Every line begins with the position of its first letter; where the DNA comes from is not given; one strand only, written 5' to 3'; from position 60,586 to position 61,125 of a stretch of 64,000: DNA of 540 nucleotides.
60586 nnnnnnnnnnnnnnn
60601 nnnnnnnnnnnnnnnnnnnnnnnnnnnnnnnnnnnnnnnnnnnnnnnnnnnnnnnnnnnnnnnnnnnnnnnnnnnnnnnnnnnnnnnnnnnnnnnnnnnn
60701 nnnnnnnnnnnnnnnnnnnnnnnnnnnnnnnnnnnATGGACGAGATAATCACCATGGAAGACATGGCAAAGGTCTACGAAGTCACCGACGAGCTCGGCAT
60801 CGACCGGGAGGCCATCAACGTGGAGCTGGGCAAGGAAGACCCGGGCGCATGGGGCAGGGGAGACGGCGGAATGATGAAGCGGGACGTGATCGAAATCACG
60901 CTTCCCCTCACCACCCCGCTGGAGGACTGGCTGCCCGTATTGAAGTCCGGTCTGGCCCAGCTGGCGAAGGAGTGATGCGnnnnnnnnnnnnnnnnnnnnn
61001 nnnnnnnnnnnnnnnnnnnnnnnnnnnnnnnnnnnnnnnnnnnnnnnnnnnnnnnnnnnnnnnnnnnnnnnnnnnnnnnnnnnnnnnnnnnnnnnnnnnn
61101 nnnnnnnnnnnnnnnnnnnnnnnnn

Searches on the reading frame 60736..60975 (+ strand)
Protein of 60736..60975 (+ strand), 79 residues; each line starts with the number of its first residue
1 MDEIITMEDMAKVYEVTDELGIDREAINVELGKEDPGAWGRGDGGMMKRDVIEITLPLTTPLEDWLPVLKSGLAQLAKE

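Call 16: search_protein_families(library=pfam, proteins=[window:60736-60975:+], max_evalue=0.01)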
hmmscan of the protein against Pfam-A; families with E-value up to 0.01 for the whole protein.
window:60736-60975:+ (79 aa): 0 families

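Call 51: search_protein_families(library=pfam, proteins=[window:60736-60975:+], max_evalue=1)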
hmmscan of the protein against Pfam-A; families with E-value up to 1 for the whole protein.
window:60736-60975:+ (79 aa): 1 family
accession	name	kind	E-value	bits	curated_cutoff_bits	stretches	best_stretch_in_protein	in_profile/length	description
PF21907.4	SAM_CEP-1_C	-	0.2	12.4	26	1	3-28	60-89/103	CEP-1 C-terminal SAM domain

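Call 74: find_encoding_contigs(protein=window:60736-60975:+, flank=3000, max_places=6)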
Protein window:60736-60975:+ (79 aa): 5 contigs read that carry it; 5 places shown.
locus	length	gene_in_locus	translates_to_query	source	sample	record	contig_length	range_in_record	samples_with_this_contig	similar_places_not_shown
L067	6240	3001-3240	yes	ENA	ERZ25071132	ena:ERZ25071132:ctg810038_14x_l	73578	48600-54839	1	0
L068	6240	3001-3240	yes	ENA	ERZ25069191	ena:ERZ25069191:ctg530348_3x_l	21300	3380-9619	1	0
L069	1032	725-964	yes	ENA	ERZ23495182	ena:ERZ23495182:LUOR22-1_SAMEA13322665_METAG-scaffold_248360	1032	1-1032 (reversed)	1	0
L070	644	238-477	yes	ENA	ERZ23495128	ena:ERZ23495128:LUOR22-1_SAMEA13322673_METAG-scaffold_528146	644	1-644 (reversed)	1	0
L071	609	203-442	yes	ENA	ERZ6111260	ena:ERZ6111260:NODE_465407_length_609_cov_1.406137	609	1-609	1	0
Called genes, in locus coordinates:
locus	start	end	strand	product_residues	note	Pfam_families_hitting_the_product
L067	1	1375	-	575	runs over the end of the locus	PF02776:TPP_enzyme_N, PF00205:TPP_enzyme_M, PF02775:TPP_enzyme_C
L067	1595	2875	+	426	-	PF27218:MJ0043_C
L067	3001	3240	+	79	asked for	-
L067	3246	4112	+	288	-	PF13714:PEP_mutase, PF00463:ICL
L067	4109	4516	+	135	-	PF03928:HbpS-like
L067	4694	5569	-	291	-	PF13369:Transglut_core2, PF13371:TPR_9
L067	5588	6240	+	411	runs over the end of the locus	PF02515:CoA_transf_3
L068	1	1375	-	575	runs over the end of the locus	PF02776:TPP_enzyme_N, PF00205:TPP_enzyme_M, PF02775:TPP_enzyme_C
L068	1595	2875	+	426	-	PF27218:MJ0043_C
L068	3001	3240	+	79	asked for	-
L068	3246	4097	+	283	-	PF13714:PEP_mutase, PF00463:ICL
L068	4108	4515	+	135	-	PF03928:HbpS-like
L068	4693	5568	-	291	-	PF13369:Transglut_core2, PF13371:TPR_9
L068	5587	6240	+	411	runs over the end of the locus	PF02515:CoA_transf_3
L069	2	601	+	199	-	?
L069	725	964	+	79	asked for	-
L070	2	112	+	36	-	?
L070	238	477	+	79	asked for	-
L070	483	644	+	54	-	?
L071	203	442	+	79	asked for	-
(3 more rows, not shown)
